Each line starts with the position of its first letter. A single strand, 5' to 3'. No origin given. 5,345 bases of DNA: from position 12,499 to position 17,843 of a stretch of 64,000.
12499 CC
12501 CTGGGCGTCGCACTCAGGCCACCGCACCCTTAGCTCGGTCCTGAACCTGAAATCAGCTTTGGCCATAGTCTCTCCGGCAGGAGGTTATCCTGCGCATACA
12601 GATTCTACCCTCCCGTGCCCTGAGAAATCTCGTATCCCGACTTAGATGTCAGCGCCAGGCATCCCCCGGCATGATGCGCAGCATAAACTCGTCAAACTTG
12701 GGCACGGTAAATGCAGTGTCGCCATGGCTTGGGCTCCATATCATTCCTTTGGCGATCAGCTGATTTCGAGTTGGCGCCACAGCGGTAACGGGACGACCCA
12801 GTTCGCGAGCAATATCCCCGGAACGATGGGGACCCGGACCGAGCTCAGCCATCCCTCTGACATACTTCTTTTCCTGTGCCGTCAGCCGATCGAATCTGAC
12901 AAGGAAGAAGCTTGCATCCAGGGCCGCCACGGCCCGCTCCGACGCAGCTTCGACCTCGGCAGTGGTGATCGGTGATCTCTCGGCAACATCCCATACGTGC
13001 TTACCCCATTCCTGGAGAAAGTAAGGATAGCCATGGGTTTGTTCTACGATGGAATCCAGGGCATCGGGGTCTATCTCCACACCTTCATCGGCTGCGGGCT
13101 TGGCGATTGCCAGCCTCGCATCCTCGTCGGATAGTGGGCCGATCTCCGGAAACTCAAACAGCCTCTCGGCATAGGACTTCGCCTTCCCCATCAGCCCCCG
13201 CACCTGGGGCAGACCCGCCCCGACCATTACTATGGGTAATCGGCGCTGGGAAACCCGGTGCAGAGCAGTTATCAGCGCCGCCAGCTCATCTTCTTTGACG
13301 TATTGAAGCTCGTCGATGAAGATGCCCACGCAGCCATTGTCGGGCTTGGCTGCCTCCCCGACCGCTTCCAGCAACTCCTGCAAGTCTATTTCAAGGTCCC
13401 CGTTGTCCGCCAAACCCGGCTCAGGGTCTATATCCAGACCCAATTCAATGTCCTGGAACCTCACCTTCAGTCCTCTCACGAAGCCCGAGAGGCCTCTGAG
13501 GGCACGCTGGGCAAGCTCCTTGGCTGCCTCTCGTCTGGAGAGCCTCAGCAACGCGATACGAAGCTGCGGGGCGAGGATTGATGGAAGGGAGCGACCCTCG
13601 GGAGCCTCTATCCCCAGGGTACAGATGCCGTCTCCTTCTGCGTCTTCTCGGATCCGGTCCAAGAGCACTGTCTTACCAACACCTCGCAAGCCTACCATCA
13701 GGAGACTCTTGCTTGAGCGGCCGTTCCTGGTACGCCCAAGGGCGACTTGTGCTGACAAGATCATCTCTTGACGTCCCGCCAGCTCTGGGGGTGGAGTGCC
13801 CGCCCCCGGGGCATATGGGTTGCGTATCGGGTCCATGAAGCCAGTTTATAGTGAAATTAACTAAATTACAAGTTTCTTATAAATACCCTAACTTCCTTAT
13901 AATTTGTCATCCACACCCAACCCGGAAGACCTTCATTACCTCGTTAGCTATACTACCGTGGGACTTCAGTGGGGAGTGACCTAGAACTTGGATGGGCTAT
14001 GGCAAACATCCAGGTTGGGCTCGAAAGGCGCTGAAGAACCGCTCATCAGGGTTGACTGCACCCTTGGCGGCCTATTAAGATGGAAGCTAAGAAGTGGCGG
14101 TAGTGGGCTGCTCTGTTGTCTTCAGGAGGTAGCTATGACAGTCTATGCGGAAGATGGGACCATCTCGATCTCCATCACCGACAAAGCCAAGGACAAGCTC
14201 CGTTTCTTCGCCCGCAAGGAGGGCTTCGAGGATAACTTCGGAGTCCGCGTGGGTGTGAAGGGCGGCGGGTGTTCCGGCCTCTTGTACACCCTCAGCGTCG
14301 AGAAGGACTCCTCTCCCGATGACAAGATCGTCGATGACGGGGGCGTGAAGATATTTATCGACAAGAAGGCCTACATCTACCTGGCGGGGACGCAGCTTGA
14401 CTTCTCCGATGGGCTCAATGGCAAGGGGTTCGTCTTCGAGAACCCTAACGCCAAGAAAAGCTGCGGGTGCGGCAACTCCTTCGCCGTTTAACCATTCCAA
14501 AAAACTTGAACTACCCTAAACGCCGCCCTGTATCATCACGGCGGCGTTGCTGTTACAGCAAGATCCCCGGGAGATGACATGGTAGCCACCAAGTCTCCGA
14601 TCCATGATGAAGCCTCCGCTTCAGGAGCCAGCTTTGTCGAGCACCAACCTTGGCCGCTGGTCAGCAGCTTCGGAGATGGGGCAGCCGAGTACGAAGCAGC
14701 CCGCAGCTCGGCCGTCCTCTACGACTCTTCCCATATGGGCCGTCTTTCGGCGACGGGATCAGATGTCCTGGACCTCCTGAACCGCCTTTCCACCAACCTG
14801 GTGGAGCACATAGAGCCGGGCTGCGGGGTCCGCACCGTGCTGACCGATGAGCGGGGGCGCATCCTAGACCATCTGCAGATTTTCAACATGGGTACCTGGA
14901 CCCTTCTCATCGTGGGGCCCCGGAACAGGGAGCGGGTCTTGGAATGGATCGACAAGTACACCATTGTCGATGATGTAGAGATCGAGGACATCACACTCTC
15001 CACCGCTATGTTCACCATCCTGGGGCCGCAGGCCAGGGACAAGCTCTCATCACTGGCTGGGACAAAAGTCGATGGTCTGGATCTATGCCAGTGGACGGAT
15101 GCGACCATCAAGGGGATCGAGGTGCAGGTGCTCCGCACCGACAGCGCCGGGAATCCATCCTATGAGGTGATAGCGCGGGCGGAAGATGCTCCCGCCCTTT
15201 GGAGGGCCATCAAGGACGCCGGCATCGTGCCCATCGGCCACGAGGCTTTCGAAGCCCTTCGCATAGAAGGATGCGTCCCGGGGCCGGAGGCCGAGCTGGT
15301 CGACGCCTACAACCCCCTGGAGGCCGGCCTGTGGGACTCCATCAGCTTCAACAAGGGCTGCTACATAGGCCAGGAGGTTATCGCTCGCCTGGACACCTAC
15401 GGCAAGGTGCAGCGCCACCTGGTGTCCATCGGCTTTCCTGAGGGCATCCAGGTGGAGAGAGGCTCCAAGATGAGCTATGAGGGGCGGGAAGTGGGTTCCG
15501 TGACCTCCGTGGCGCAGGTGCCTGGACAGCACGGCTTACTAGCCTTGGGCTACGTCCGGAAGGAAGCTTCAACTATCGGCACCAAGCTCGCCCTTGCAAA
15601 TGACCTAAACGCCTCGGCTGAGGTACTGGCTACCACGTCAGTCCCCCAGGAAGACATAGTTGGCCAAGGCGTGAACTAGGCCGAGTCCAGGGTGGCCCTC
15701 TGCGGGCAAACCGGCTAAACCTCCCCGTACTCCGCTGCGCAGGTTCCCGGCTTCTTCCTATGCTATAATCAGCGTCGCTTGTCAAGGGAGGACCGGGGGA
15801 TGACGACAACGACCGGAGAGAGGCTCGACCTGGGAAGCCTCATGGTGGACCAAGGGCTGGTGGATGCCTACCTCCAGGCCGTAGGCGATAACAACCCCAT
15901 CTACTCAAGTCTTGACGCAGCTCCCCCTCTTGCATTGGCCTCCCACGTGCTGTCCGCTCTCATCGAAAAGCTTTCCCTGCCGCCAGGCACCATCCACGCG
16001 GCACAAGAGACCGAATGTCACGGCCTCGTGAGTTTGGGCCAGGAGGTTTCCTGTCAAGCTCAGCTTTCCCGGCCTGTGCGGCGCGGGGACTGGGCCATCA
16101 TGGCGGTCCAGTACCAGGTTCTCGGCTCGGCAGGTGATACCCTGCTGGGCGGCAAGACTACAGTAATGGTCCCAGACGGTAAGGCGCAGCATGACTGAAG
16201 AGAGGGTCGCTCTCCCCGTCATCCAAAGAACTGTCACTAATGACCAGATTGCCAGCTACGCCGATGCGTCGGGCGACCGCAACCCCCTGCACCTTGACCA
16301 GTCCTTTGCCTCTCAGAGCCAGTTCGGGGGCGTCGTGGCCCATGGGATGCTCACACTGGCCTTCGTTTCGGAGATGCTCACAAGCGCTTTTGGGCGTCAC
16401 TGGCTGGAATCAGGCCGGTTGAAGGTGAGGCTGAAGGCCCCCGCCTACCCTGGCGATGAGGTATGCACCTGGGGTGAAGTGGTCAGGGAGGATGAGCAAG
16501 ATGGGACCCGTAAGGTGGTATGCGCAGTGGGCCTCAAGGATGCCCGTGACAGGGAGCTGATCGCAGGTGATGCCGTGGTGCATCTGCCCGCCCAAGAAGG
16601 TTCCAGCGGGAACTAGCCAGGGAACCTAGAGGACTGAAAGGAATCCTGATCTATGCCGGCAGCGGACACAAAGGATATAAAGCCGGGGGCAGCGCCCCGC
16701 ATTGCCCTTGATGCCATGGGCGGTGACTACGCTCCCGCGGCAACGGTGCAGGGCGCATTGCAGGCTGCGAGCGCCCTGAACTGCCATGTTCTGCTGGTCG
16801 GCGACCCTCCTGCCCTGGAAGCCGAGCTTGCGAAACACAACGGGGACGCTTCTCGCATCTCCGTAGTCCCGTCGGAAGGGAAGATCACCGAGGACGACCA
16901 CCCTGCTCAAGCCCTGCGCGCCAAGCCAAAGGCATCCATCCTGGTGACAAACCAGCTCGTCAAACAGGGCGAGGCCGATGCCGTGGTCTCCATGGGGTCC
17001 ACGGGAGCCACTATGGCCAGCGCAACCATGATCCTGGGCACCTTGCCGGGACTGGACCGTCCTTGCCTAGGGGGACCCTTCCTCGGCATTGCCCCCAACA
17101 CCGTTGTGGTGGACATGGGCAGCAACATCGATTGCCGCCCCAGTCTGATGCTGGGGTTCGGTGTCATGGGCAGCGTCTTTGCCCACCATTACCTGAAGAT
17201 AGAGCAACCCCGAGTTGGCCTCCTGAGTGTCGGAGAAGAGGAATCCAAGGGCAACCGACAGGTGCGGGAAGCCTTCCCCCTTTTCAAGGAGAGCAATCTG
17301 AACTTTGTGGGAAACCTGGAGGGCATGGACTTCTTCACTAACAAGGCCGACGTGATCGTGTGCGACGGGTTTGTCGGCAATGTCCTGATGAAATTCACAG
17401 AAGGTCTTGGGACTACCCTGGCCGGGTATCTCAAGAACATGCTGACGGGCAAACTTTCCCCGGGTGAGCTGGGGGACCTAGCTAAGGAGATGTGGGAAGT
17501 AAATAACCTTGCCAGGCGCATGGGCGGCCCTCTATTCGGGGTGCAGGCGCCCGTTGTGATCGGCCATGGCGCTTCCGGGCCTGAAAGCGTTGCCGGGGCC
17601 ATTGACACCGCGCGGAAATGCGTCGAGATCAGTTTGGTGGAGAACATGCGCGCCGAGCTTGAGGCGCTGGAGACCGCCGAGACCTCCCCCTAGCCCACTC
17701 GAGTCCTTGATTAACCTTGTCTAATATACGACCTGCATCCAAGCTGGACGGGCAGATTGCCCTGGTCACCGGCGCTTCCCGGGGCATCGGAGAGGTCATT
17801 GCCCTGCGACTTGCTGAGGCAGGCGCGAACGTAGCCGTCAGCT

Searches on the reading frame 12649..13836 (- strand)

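Call 36: search_protein_families(library=pfam, proteins=[window:12649-13836:-], max_evalue=0.00001)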
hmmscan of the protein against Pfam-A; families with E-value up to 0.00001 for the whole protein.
window:12649-13836:- (395 aa): 2 families
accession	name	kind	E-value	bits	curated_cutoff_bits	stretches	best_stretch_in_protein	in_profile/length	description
PF13191.12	AAA_16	-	6.6e-14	53.2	32.6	1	19-205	2-167/167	AAA ATPase domain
PF13401.12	AAA_22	-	1.7e-07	32.1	27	1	42-207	5-123/130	AAA domain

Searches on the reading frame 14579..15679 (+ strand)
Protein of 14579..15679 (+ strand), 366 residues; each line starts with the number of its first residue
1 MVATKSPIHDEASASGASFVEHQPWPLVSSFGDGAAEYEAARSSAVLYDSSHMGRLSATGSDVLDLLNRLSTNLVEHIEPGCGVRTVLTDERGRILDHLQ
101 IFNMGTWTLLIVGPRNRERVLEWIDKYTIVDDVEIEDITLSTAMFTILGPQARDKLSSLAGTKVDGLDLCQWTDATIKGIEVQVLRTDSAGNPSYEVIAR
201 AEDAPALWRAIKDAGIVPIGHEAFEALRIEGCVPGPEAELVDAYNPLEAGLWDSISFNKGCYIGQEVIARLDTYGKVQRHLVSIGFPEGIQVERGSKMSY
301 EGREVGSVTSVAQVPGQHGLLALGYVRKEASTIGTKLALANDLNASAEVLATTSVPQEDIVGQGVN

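Call 37: search_protein_families(library=pfam, proteins=[window:14579-15679:+], max_evalue=0.00001)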
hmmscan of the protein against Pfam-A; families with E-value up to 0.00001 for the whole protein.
window:14579-15679:+ (366 aa): 1 family
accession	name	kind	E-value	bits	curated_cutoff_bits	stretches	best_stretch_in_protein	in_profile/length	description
PF01571.26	GCV_T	-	1.7e-49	168.8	25.6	1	9-251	2-252/255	Aminomethyltransferase folate-binding domain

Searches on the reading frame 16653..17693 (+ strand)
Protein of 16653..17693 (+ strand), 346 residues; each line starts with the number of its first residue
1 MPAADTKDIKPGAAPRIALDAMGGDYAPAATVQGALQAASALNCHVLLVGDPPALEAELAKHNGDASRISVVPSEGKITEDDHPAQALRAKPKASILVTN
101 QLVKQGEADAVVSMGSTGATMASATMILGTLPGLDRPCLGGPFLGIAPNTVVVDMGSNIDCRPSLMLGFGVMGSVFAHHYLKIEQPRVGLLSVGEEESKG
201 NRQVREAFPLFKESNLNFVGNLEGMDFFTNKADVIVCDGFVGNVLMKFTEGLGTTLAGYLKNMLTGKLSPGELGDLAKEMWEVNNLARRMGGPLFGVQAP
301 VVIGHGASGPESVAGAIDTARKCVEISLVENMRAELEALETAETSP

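Call 37: search_protein_families(library=pfam, proteins=[window:16653-17693:+], max_evalue=0.00001)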
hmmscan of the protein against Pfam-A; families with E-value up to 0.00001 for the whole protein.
window:16653-17693:+ (346 aa): 1 family
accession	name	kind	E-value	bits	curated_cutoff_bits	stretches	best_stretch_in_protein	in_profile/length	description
PF02504.20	FA_synthesis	-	1.8e-84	284.1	29.1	1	16-325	2-318/324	Fatty acid synthesis protein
